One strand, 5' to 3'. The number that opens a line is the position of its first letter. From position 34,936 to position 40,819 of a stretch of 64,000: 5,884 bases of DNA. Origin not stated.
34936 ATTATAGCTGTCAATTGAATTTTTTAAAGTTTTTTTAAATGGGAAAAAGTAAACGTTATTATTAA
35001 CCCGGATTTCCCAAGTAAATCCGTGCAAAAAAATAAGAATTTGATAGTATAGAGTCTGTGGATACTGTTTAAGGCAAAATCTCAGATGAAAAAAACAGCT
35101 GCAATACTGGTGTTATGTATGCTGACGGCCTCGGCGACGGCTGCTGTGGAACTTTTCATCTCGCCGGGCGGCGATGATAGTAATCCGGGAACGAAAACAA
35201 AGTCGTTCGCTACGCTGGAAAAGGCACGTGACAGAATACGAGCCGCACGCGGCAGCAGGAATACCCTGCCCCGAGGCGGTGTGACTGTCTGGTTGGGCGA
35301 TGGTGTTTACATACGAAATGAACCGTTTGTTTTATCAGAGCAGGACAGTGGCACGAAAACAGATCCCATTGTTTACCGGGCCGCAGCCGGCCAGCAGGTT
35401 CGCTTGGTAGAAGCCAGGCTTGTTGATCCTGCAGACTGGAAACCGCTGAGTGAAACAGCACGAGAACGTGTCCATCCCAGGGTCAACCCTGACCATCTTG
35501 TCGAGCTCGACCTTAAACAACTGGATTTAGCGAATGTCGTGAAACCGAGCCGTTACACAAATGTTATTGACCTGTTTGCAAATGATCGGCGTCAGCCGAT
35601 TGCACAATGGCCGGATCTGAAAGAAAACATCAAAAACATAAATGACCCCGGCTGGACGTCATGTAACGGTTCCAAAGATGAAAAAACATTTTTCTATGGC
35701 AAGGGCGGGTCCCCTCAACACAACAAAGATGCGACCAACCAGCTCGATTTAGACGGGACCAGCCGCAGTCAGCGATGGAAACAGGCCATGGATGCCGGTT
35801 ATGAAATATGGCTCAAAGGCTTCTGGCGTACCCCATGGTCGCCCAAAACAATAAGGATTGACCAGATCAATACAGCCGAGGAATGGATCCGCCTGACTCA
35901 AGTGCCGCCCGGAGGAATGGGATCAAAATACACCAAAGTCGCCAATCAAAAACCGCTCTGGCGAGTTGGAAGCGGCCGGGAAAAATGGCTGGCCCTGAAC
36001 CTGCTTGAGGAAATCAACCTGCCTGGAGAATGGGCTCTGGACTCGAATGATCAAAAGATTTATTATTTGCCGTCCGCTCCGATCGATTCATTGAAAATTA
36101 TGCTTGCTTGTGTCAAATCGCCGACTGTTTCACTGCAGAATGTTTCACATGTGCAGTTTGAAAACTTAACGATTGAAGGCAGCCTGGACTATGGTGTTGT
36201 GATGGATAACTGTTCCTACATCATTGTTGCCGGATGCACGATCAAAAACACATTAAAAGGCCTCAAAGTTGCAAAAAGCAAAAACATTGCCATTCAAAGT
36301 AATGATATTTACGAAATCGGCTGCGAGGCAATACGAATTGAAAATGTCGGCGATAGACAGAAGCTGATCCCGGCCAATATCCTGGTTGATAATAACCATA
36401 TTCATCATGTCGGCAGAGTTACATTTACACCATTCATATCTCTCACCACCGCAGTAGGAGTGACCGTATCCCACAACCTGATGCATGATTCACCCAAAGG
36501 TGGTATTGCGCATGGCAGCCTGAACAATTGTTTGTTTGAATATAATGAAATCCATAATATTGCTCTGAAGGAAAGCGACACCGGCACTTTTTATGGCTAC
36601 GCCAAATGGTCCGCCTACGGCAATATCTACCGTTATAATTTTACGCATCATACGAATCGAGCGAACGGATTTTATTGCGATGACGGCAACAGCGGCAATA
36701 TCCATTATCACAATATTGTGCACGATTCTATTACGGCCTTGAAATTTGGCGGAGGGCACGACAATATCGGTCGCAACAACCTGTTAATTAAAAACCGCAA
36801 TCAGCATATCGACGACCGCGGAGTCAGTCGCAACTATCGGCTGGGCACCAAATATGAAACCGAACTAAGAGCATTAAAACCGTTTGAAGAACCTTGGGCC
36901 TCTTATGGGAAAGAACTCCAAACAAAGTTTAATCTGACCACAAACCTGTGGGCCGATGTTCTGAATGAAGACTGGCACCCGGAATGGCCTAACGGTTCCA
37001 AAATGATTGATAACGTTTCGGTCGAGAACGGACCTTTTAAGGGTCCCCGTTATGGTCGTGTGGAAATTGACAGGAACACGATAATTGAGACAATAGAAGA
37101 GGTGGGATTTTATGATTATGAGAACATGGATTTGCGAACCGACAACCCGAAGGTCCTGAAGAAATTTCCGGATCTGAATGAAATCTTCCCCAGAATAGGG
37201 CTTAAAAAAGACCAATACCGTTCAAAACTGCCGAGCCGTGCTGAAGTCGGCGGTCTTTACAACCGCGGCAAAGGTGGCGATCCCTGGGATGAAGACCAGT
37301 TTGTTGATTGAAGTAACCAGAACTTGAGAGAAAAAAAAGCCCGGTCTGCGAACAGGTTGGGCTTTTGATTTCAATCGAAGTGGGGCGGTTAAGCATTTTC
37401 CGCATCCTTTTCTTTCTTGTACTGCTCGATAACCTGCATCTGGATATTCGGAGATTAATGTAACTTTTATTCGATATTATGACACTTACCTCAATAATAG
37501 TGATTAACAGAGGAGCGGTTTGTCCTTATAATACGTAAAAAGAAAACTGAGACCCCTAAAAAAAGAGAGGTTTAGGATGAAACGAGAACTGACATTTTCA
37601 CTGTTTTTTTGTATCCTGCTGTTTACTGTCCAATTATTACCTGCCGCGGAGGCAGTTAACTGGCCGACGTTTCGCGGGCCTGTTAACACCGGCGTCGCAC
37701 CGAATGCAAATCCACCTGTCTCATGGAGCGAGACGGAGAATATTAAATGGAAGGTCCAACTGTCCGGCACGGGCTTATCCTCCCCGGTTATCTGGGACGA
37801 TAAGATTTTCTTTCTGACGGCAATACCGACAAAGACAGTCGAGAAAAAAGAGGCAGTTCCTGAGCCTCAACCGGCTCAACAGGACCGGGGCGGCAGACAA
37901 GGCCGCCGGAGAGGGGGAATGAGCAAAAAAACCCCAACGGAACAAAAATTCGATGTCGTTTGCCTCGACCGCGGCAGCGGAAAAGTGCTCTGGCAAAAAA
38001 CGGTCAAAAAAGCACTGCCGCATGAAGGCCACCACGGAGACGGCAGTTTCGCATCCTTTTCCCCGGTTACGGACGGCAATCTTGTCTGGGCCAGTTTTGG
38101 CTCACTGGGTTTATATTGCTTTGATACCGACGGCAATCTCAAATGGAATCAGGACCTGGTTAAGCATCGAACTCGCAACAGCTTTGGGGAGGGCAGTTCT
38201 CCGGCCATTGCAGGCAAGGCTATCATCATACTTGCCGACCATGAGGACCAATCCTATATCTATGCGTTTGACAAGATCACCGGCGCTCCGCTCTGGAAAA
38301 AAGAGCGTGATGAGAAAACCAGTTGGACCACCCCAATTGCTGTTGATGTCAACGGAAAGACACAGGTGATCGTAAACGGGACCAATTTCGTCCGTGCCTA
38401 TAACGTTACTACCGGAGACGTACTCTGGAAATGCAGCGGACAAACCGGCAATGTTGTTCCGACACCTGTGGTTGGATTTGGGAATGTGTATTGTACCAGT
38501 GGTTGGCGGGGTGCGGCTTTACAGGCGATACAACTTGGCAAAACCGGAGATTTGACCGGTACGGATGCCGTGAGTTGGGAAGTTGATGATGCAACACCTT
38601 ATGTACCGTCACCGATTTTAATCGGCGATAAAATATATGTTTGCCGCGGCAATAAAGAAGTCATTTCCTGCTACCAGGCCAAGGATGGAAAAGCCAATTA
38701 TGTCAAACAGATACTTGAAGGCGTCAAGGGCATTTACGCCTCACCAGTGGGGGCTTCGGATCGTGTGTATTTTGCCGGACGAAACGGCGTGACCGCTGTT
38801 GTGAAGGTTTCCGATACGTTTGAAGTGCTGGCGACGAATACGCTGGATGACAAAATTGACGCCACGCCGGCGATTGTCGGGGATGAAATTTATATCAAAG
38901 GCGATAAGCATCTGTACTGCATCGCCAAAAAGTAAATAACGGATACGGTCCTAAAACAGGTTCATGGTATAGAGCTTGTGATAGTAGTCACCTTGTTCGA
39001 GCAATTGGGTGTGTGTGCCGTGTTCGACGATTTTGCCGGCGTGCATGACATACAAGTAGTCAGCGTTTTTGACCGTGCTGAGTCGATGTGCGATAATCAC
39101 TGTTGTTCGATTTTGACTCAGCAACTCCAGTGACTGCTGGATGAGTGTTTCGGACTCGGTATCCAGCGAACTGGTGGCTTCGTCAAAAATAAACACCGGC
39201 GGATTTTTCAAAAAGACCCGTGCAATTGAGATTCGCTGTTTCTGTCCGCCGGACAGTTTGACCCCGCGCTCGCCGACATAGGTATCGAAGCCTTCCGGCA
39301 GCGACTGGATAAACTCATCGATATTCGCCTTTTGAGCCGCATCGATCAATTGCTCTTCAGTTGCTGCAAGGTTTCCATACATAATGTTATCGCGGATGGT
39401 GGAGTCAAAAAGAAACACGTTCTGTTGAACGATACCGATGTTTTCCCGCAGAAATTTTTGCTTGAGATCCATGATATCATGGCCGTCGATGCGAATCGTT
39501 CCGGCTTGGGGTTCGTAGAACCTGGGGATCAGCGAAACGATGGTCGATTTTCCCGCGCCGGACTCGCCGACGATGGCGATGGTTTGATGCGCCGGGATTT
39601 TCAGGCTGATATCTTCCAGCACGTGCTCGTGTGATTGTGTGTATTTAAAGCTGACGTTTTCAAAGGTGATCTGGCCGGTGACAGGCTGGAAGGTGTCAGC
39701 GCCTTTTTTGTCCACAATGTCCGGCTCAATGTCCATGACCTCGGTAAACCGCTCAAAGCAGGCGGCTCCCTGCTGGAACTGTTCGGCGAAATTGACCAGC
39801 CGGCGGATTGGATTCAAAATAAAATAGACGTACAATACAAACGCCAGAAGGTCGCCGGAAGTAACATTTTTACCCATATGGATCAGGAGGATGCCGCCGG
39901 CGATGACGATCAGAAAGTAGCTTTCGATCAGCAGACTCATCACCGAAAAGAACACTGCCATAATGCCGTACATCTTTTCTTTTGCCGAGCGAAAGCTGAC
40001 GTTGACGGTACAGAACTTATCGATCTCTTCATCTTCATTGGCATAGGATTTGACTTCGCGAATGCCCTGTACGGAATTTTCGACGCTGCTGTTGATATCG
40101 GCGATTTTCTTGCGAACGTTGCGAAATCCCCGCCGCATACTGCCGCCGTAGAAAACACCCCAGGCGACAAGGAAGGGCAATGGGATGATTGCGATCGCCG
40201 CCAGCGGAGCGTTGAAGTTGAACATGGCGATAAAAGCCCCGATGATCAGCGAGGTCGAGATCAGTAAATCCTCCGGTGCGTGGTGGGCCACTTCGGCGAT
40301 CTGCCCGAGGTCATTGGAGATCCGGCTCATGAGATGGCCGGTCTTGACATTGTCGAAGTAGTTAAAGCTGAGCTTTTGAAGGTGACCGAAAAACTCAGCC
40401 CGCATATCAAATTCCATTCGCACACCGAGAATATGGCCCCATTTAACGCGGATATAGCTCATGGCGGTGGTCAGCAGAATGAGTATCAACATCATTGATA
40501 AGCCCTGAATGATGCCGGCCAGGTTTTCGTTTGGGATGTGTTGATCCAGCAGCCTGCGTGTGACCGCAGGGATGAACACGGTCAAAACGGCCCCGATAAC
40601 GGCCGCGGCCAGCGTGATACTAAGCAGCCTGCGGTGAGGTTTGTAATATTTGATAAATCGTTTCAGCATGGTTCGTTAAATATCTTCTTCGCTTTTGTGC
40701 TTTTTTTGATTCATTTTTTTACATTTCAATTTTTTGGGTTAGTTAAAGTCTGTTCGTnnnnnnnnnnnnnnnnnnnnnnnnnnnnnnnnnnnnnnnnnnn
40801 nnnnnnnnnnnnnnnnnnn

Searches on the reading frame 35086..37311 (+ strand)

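Call 10: search_protein_families(library=pfam, proteins=[window:35086-37311:+], max_evalue=0.001)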
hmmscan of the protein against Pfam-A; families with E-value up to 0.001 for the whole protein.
window:35086-37311:+ (741 aa): 2 families
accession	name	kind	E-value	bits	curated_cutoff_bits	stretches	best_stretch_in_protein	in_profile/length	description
PF13229.12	Beta_helix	-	1.8e-10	41.1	25.9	1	347-488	25-157/158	Right handed beta helix region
PF05048.19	NosD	-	6.6e-05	22.9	23.6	1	348-437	85-173/212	Periplasmic copper-binding protein (NosD)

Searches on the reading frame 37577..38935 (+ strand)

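Call 10: search_protein_families(library=pfam, proteins=[window:37577-38935:+], max_evalue=0.001)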
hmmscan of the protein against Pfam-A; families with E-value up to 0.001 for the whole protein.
window:37577-38935:+ (452 aa): 3 families
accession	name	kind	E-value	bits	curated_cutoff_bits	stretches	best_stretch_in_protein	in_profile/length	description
PF13360.13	PQQ_2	-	7.7e-24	85.1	27.6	1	125-372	3-228/233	Outer membrane protein assembly factor BamB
PF13570.13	Beta-prop_ACSF4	-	6.1e-13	49.3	133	1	226-437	71-267/329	Beta-alanine-activating enzyme, beta-propeller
PF01011.28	PQQ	-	3.9e-05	23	26.7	0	206-261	540-592/595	Glucose/ethanol/alcohol dehydrogenase, beta-propeller domain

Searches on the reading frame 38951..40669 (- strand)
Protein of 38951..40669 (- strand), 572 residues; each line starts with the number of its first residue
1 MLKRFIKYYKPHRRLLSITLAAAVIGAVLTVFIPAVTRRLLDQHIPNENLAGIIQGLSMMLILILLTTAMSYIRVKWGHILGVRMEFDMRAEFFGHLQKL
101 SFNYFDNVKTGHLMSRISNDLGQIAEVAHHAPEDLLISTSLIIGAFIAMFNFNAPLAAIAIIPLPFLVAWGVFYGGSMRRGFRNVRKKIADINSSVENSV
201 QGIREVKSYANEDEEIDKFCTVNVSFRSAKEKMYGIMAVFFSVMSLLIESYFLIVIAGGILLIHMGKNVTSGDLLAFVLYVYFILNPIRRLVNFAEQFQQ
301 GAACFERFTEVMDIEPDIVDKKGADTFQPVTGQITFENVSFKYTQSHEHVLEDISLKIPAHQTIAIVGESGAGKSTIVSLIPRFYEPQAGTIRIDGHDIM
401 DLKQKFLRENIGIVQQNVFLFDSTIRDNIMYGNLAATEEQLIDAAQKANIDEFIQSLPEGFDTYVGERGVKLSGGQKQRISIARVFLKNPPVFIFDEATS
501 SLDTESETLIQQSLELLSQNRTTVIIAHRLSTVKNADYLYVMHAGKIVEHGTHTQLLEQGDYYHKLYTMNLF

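Call 10: search_protein_families(library=pfam, proteins=[window:38951-40669:-], max_evalue=0.001)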
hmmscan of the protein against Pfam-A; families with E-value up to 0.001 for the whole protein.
window:38951-40669:- (572 aa): 5 families
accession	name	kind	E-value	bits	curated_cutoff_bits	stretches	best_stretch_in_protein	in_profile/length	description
PF00664.28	ABC_membrane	-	5.4e-45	154.6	28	1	18-287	3-273/274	ABC transporter transmembrane region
PF00005.33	ABC_tran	-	1.3e-34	120.2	25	1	351-500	1-137/137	ABC transporter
PF02463.25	SMC_N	-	2.5e-09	37.4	40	1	391-543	110-212/220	RecF/RecN/SMC N terminal domain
PF13191.12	AAA_16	-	6.6e-05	23.9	32.6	1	362-522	25-164/167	AAA ATPase domain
PF20720.3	nSTAND3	-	0.00085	19.5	27.2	0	357-444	13-94/155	Novel STAND NTPase 3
